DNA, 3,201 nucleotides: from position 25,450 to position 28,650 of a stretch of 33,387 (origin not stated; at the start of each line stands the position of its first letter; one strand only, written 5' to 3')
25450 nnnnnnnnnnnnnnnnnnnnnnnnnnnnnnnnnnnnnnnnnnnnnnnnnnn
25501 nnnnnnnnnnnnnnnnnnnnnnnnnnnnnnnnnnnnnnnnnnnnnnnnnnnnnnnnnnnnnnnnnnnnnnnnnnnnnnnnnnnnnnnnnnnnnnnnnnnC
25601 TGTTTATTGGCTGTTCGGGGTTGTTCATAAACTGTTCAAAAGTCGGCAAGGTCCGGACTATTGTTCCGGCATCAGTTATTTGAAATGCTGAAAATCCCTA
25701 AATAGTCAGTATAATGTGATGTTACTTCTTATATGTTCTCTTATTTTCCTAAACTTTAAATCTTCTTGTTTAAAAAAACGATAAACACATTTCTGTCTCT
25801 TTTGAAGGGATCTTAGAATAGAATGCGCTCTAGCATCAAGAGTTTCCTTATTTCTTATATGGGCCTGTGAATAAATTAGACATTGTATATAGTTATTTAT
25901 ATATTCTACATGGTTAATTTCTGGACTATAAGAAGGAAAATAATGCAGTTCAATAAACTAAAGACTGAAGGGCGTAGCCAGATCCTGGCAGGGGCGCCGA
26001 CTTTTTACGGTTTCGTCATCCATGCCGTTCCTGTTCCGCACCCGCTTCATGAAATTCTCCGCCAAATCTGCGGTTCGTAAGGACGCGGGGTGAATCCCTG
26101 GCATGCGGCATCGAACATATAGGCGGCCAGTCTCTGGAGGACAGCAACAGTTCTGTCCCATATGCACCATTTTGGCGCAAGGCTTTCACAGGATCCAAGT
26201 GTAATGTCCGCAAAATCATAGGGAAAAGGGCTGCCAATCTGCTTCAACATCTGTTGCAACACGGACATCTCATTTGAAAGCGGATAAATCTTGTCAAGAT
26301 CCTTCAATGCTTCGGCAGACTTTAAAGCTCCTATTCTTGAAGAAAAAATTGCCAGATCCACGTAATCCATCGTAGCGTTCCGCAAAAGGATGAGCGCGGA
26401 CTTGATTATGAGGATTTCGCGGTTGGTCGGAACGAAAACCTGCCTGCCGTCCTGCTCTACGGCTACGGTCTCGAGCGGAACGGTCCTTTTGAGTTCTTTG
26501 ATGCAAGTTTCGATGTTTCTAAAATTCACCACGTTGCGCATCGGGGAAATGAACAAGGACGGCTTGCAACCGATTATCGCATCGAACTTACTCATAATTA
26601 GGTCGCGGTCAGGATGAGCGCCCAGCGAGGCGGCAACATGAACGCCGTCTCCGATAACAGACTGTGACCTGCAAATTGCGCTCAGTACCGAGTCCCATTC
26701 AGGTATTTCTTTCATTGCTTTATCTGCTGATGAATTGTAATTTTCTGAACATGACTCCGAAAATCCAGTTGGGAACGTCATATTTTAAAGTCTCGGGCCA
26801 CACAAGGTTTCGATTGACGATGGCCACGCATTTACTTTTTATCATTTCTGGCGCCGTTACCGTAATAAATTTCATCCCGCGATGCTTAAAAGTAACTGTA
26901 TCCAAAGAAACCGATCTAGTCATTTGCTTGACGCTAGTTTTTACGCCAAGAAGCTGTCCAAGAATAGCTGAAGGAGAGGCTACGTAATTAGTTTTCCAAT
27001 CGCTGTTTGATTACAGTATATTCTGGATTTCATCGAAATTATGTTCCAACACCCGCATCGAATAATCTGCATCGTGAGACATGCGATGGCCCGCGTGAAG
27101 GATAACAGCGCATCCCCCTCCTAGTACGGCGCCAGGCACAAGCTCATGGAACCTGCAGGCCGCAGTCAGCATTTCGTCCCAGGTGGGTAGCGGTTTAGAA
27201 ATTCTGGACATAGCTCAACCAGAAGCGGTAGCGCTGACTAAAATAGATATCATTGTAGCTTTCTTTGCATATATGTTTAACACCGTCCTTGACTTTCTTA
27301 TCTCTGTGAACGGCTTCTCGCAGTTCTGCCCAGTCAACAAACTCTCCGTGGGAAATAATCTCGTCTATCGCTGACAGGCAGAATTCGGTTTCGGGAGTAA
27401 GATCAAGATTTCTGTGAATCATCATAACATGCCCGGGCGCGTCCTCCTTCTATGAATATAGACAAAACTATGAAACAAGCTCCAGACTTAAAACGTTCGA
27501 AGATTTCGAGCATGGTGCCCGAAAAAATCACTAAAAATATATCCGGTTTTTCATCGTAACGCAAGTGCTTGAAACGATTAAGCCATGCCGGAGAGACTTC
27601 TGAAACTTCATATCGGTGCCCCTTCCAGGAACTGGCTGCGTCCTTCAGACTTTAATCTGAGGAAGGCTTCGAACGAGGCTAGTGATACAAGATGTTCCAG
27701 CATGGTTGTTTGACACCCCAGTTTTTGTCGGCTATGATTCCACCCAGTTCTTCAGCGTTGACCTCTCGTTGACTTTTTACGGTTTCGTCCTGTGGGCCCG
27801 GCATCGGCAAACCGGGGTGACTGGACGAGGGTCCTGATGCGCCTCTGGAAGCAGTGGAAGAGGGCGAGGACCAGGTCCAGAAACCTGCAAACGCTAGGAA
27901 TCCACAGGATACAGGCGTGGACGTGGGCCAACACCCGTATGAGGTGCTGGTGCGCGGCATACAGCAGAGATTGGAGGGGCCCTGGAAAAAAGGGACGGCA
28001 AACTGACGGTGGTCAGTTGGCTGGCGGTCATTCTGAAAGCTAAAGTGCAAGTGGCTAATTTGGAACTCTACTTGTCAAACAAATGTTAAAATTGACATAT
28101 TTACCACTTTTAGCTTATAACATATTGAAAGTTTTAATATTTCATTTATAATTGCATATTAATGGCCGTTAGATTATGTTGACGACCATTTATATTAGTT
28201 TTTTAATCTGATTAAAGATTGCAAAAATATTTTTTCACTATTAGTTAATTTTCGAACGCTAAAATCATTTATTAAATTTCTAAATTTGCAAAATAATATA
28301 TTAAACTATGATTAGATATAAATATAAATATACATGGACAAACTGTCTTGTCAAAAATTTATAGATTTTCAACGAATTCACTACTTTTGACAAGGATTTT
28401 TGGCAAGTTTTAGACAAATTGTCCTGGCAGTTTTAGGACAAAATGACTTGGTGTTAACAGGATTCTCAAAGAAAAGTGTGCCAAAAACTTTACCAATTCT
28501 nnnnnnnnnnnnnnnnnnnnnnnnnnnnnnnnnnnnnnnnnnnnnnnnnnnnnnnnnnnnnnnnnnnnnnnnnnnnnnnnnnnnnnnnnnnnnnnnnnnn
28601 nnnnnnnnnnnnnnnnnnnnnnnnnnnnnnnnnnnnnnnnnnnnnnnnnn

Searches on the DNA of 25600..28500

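Call 64: search_rna_families(source=window, start=25600, end=28500, threshold=evalue, max_evalue=1)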
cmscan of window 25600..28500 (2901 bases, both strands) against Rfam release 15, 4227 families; matches with E-value up to 1: 0.
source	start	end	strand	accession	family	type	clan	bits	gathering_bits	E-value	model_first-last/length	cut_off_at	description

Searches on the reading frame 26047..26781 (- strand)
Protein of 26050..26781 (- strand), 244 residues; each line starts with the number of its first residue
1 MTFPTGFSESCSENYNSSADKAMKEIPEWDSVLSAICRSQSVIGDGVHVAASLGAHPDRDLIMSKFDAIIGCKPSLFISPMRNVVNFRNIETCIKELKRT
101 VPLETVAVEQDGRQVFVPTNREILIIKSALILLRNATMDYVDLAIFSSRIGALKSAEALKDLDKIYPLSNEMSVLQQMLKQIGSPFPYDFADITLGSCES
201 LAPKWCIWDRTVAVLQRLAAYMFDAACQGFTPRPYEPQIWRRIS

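Call 10: search_protein_families(library=pfam, max_evalue=1, proteins=[window:26050-26781:-])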
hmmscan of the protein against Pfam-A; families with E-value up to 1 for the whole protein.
seq(244 aa): 0 families

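Call 11: search_protein_families(library=ncbifam, max_evalue=1, proteins=[window:26050-26781:-])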
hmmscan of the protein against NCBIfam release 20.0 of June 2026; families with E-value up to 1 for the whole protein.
seq(244 aa): 0 families

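Call 12: search_protein_families(library=padloc, max_evalue=1, proteins=[window:26050-26781:-])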
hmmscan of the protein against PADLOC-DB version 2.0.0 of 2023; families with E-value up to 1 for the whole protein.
seq(244 aa): 0 families

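Call 14: find_homologous_proteins(query=window:26050-26715:-, max_evalue=0.01)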
Query seq(222 aa) (222 aa): 4 proteins with E <= 0.01 among 194 candidates.
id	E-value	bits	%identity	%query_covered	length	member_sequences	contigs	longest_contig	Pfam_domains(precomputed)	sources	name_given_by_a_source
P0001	3.5e-138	476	100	97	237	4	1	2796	-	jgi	jgi:hypothetical protein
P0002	7.1e-74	266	58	96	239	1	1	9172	-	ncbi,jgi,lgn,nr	ncbi:MAG: hypothetical protein LBQ79_01630 [Deltaproteobacteria bacterium]|jgi:hypothetical protein|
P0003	9.9e-69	249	55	96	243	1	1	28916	-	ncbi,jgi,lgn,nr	ncbi:MAG: hypothetical protein LBO66_10770 [Deltaproteobacteria bacterium]|jgi:hypothetical protein|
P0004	2.9e-67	245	53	98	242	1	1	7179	-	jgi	jgi:hypothetical protein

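Call 15: find_encoding_contigs(protein=P0003, flank=6000)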
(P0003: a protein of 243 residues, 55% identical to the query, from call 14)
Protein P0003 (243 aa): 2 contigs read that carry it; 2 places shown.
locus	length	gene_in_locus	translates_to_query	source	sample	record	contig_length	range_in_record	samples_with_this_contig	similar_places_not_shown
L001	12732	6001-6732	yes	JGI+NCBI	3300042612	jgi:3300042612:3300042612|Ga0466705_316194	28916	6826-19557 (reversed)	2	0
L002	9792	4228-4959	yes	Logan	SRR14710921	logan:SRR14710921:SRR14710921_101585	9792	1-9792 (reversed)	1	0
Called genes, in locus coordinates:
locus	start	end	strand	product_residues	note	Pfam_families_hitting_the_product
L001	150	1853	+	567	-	PF09820:AAA-ATPase_like, PF08011:PDDEXK_9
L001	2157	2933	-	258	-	PF00763:THF_DHG_CYH, PF02882:THF_DHG_CYH_C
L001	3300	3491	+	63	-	-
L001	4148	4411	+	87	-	-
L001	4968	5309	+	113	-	-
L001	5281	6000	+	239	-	-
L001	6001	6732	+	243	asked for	-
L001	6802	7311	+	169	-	-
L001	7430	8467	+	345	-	PF09992:NAGPA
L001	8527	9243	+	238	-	PF01048:PNP_UDP_1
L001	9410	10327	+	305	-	PF01661:Macro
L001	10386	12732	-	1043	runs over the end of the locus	PF00873:ACR_tran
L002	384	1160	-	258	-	PF00763:THF_DHG_CYH, PF02882:THF_DHG_CYH_C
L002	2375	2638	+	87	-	-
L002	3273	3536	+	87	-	-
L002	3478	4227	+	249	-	-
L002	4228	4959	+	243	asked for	-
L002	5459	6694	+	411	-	PF09992:NAGPA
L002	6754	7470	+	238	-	PF01048:PNP_UDP_1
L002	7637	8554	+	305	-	PF01661:Macro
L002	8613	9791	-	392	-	?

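Call 16: find_encoding_contigs(protein=P0002, flank=6000)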
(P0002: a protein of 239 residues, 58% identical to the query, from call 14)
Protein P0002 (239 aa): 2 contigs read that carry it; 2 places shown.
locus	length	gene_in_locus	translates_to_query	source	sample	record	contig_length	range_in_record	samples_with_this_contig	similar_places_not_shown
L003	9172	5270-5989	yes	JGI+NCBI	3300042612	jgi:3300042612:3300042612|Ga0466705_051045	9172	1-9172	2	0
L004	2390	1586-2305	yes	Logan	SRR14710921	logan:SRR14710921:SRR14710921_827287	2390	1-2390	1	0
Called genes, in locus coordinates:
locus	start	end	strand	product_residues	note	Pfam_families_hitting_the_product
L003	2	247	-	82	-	PF02378:PTS_EIIC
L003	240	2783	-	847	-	PF00358:PTS_EIIA_1, PF00381:PTS-HPr, PF05524:PEP-utilisers_N, PF00391:PEP-utilizers, PF02896:PEP-utilizers_C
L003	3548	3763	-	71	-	-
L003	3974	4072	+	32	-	-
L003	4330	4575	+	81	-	-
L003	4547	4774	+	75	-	-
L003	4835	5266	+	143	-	-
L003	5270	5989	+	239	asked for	-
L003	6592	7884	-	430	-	PF00291:PALP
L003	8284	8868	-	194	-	PF00702:Hydrolase (weak), PF13419:HAD_2 (faint), PF13242:Hydrolase_like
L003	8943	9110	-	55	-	-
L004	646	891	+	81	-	-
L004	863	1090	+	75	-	-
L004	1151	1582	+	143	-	-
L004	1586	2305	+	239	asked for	-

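Call 17: find_encoding_contigs(protein=P0004, flank=6000)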
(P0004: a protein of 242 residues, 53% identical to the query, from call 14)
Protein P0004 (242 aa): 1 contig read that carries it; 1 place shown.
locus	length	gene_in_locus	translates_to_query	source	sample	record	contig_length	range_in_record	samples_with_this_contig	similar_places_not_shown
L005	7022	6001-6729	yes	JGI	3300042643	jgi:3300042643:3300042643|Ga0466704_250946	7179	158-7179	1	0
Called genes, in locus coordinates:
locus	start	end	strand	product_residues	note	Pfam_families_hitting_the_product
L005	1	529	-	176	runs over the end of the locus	-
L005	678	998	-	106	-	-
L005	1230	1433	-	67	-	-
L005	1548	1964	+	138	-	-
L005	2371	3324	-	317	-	PF02661:Fic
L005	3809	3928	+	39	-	-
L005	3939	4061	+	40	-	-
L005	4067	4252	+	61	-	-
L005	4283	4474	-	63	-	-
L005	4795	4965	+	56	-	-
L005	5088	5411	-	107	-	-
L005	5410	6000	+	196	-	-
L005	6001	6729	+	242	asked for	-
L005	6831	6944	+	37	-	-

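Call 18: find_encoding_contigs(protein=P0001, flank=6000)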
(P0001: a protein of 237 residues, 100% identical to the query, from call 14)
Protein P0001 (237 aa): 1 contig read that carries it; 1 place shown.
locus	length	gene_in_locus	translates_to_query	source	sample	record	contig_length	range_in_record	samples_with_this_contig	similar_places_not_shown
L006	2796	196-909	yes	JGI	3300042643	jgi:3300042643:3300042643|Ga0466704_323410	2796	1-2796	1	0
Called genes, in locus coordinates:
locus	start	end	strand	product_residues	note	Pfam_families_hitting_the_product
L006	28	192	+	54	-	-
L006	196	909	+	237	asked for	-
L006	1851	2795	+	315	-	?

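Call 27: search_protein_families(library=pfam, max_evalue=10, proteins=[P0002, P0003, P0004])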
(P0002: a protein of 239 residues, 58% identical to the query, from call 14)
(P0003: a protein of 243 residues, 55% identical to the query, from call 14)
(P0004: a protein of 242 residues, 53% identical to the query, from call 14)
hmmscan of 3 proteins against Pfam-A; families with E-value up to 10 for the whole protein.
P0002 (239 aa): 2 families
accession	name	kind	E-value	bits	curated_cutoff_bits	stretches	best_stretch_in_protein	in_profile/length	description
PF25317.1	SAM_SMF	-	0.012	16.3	27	1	47-89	12-54/65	SMF/DprA SAM domain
PF03752.18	ALF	-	0.91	10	25.4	1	14-23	10-19/42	Short repeats of unknown function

P0003 (243 aa): 0 families

P0004 (242 aa): 0 families

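Call 43: search_protein_representatives(alignment_id=A3)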
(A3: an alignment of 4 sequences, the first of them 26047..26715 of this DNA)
Query: 4 sequences, 240 profile positions. Proteins with E-value up to 0.001 (for the whole library): 573; up to 1e-10: 277; up to 1e-30: 20. The best 150 are listed.
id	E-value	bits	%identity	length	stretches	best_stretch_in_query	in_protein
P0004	2.0e-128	443.3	-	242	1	1-239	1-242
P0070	1.1e-64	234.6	-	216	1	24-237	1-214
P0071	7.0e-40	153.5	-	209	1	65-223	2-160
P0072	1.3e-38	149.3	-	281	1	43-225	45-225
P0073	1.9e-38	148.8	-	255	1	22-177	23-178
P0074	3.0e-36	141.5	-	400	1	22-224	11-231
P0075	3.3e-36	141.4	-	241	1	54-224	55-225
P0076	2.6e-35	138.5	-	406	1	23-223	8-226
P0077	1.6e-34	135.9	-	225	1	23-219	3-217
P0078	2.9e-34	135.1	-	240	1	24-224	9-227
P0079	3.7e-32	128.2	-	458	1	20-221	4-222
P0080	3.8e-32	128.1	-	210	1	65-206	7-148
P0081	7.5e-32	127.2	-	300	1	43-223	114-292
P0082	9.2e-32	126.9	-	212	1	81-225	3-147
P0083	9.6e-32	126.8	-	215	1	24-225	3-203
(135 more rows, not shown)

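Call 55: find_encoding_contigs(protein=P0070, flank=5000, max_places=4)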
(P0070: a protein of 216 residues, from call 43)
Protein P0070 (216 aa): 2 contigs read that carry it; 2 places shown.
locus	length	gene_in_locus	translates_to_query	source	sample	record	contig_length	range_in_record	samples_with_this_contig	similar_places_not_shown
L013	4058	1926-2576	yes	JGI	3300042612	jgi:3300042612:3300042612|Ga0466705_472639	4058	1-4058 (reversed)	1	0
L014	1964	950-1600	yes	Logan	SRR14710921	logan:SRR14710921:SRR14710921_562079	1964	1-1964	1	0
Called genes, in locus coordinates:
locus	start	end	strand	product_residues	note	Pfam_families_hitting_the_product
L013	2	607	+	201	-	?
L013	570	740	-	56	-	-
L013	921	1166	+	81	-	-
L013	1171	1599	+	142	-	-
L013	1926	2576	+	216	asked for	-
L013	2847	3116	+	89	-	-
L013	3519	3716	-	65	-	-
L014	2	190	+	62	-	?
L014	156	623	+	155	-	-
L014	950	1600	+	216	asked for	-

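Call 67: predict_structure(alignment_id=A6)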
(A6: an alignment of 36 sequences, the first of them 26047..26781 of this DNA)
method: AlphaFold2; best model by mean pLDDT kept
length: 244 residues; sequences in the alignment: 36
mean_pLDDT: 80.8   pTM: 0.77
mean pLDDT of the five models: 80.8, 78.8, 76.7, 76.4, 75.1
residues with pLDDT >= 90: 118; 70-90: 58; 50-70: 45; < 50: 23
segments of 3 or more residues with pLDDT < 50: 13-23, 82-89
pLDDT, mean of each block of 10 residues (from residue 1): 50 47 69 91 60 85 85 59 47 78 90 91 95 94 96 95 93 94 95 90 96 98 86 65 66
secondary structure, 60 per line:
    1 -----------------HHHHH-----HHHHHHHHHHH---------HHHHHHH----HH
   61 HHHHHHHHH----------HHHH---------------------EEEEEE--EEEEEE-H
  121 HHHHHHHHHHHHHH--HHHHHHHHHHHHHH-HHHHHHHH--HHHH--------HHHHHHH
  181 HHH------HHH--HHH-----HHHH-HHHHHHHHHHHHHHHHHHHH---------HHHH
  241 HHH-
elements in order: H18-22 H28-38 H48-54 H59-69 H80-83 E105-110 E113-118 H120-134 H137-150 H152-159 H162-165 H174-183 H203-206 H208-227 H237-243

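Call 73: fold_search(model_id=the predicted structure, library=pdb)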
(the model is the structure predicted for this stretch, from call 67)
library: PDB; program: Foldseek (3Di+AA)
matches with E <= 10: 151; with E <= 0.001: 0
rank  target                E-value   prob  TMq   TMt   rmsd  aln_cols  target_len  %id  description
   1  4eqf_A                7.5e-01  0.18  0.15  0.13  17.8       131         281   20  Trip8b-1a#206-567 interacting with the carboxy-terminal seven residues of HCN2 (released 2012-05-30)
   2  1r76                  2.0e+00  0.07  0.18  0.13  11.6       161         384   10  Structure of a pectate lyase from Azospirillum irakense (released 2004-06-01)
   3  7kmz_B                2.1e+00  0.02  0.10  0.05  26.1       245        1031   11  Cryo-EM structure of double ACE2-bound SARS-CoV-2 trimer Spike at pH 7.4 (released 2020-12-09)
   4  3wxx_E                2.2e+00  0.09  0.15  0.22   9.2       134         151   13  Crystal Structure of a T3SS complex from Aeromonas hydrophila (released 2015-10-14)
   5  3obv_E                2.3e+00  0.03  0.15  0.10  23.9       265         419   14  Autoinhibited Formin mDia1 Structure (released 2010-11-24)
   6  8k2a_Sc               2.8e+00  0.08  0.17  0.13  10.1       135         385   17  Cryo-EM structure of the human 55S mitoribosome with Tigecycline (released 2024-07-10)
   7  8d0v_A                2.9e+00  0.09  0.16  0.11  12.6       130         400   11  Human LanCL1 C264A mutant bound to GSH (released 2023-01-25)
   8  9r1p                  2.9e+00  0.08  0.13  0.24  12.2       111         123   13  Crystal structure of STUB1 complexed with a compound molecule (released 2025-09-17)
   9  3wxx_A                2.9e+00  0.08  0.15  0.22   9.0       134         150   13  Crystal Structure of a T3SS complex from Aeromonas hydrophila (released 2015-10-14)
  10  5lyp                  2.9e+00  0.06  0.13  0.22  14.5       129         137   12  Crystal structure of the Tpr Domain of Sgt2. (released 2017-10-25)
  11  2c0l_A                3.2e+00  0.04  0.13  0.11  16.8       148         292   20  TPR DOMAIN OF HUMAN PEX5P IN COMPLEX WITH HUMAN MSCP2 (released 2006-11-15)
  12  1gxm_A                3.4e+00  0.08  0.18  0.14  11.4       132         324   11  Family 10 polysaccharide lyase from Cellvibrio cellulosa (released 2002-10-04)
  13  4cgu_A                3.6e+00  0.12  0.17  0.28   7.6       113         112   16  Full length Tah1 bound to yeast PIH1 and HSP90 peptide SRMEEVD (released 2014-05-14)
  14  8fyu_B                3.6e+00  0.07  0.13  0.23  15.0       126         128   13  Crystal structure of the human CHIP-TPR domain in complex with a 10mer acetylated tau peptide (released 2023-08-30)
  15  3u6v_A                3.6e+00  0.04  0.16  0.18  12.4       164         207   16  Crystal Structure Analysis of L23A mutant of human GST A1-1 (released 2011-10-26)
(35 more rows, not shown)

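Call 85: search_protein_families(library=pfam, max_evalue=0.01, proteins=[L006:1851-2795:+, P0074])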
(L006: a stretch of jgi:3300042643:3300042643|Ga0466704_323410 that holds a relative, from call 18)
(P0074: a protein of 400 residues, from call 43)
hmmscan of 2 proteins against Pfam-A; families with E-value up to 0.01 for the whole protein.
L006:1851-2795:+ (315 aa): 1 family
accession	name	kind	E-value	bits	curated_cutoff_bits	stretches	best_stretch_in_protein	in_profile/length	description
PF01609.27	DDE_Tnp_1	-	0.0034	17.6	23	1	243-314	3-72/200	Transposase DDE domain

P0074 (400 aa): 1 family
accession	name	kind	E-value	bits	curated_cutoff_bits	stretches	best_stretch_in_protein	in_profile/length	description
PF08843.17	AbiEii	-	0.00029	21.3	22.5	1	22-212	5-215/238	Nucleotidyl transferase AbiEii toxin, Type IV TA system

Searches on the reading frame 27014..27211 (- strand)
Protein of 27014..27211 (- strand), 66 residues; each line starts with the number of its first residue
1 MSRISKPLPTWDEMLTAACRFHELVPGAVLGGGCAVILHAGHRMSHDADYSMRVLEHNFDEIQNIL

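Call 48: find_encoding_contigs(protein=window:27014-27211:-, flank=10000, max_places=6)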
Protein window:27014-27211:- (66 aa): 1 contig read that carries it; 1 place shown.
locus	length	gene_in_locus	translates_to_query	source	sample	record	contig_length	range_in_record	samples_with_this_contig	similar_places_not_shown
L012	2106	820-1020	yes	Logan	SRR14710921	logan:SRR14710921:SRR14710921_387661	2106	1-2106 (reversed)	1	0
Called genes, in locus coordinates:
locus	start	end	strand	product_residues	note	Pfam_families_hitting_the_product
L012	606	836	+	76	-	-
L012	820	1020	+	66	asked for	-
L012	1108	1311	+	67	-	-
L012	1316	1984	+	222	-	-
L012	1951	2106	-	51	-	?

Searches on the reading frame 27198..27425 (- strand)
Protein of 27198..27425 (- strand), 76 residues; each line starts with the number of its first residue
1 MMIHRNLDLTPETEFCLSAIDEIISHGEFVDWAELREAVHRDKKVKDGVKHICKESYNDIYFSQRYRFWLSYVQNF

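Call 10: search_protein_families(library=pfam, max_evalue=1, proteins=[window:27198-27425:-])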
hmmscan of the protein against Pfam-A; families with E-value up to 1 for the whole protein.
seq(76 aa): 0 families

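Call 11: search_protein_families(library=ncbifam, max_evalue=1, proteins=[window:27198-27425:-])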
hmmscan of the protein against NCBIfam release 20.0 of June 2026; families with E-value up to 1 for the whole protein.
seq(76 aa): 0 families

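Call 12: search_protein_families(library=padloc, max_evalue=1, proteins=[window:27198-27425:-])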
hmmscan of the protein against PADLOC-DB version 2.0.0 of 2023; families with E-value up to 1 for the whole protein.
seq(76 aa): 0 families

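Call 47: search_solved_structures(query=A4, max_evalue=10, show_alignments=2)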
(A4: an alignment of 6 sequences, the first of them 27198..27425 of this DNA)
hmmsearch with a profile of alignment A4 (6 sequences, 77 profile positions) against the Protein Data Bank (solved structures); distinct sequences matched with E-value up to 10: 6.
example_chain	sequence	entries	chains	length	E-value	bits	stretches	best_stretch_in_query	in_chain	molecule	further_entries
8ov5_M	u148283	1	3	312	0.18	15.4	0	15-44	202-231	Peridinin-chlorophyll a-binding protein 1, chloroplastic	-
1ppr_M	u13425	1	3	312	0.2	15.3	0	15-44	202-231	PERIDININ-CHLOROPHYLL PROTEIN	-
6kfw_A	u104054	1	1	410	0.32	14.7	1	12-41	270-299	CxnD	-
6k20_A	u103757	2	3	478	1.3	12.7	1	4-47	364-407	Protein adenylyltransferase SelO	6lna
6iii_A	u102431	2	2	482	1.4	12.7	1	4-47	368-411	UPF0061 protein YdiU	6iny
9jym_A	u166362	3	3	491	1.4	12.6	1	4-47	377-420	Protein adenylyltransferase SelO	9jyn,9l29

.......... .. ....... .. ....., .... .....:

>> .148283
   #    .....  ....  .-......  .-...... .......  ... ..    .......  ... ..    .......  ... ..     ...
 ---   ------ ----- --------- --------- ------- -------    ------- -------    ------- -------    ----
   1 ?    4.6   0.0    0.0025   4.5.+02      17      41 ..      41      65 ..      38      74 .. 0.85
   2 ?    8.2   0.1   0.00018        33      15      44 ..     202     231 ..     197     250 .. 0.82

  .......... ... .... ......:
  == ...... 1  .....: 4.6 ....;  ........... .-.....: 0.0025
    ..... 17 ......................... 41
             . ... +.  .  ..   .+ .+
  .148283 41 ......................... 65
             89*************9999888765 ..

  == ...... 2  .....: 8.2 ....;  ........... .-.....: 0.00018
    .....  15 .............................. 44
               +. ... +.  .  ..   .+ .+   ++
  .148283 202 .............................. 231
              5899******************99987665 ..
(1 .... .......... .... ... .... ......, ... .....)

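Call 49: find_encoding_contigs(protein=window:27198-27425:-, flank=10000, max_places=6)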
Protein window:27198-27425:- (76 aa): 1 contig read that carries it; 1 place shown.
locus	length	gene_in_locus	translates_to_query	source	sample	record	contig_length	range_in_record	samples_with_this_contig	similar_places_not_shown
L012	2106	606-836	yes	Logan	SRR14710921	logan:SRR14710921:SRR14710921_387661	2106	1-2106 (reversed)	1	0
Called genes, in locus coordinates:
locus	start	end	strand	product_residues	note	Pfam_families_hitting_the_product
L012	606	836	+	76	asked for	-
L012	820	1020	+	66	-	-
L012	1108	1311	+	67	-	-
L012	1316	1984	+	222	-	-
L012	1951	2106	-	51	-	?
